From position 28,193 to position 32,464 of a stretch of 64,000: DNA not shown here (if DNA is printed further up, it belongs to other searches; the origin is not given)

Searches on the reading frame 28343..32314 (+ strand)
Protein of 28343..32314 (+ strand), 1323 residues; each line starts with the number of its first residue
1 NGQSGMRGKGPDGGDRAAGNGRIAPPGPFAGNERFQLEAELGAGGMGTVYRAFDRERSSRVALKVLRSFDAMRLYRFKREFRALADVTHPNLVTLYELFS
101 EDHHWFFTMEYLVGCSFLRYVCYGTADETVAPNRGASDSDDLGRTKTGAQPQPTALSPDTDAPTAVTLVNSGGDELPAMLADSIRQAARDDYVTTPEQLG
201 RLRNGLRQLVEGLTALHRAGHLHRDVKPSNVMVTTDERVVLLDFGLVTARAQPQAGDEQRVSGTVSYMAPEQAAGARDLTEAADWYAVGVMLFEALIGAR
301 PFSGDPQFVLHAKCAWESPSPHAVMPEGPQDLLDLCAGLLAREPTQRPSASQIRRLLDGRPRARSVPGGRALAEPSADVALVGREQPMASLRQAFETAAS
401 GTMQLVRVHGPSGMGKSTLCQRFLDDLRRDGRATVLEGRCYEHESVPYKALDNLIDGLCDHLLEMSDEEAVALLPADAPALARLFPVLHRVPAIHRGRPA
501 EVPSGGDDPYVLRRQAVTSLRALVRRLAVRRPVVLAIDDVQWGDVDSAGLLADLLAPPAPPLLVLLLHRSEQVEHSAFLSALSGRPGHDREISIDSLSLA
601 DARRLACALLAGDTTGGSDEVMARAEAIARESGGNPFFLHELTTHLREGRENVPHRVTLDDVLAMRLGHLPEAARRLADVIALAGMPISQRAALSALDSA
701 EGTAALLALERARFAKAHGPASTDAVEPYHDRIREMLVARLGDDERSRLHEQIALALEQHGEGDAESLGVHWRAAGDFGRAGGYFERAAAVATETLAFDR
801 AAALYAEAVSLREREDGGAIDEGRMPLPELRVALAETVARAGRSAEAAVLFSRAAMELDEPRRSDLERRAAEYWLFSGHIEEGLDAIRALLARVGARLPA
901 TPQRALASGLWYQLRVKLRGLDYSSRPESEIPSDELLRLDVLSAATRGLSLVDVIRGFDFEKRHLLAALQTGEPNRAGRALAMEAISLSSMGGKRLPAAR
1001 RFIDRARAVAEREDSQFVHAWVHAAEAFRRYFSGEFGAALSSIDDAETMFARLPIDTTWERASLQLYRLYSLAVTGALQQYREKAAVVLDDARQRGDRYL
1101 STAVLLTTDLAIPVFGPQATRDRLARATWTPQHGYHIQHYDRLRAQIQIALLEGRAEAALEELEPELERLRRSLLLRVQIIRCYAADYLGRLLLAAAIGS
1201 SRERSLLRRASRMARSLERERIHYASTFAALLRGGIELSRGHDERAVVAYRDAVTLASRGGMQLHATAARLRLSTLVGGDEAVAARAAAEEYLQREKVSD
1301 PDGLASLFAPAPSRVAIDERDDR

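Call 59: search_protein_families(library=pfam, proteins=[window:28343-32314:+], max_evalue=0.00001)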
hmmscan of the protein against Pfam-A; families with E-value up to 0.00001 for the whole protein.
window:28343-32314:+ (1323 aa): 5 families
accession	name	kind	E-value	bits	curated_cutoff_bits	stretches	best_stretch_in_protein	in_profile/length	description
PF00069.31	Pkinase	-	8.6e-43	147.1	31.7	2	201-353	99-257/263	Protein kinase domain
PF13191.12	AAA_16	-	1.2e-27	97.9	32.6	1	381-564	2-166/167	AAA ATPase domain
PF07714.23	PK_Tyr_Ser-Thr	-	4.6e-26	92.1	23.1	1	36-356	2-257/258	Protein tyrosine and serine/threonine kinase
PF17667.7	Pkinase_fungal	-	1.3e-06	27.9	24.1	1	200-271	286-363/387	Fungal protein kinase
PF13401.12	AAA_22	-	1.7e-06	28.8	27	0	405-554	7-104/130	AAA domain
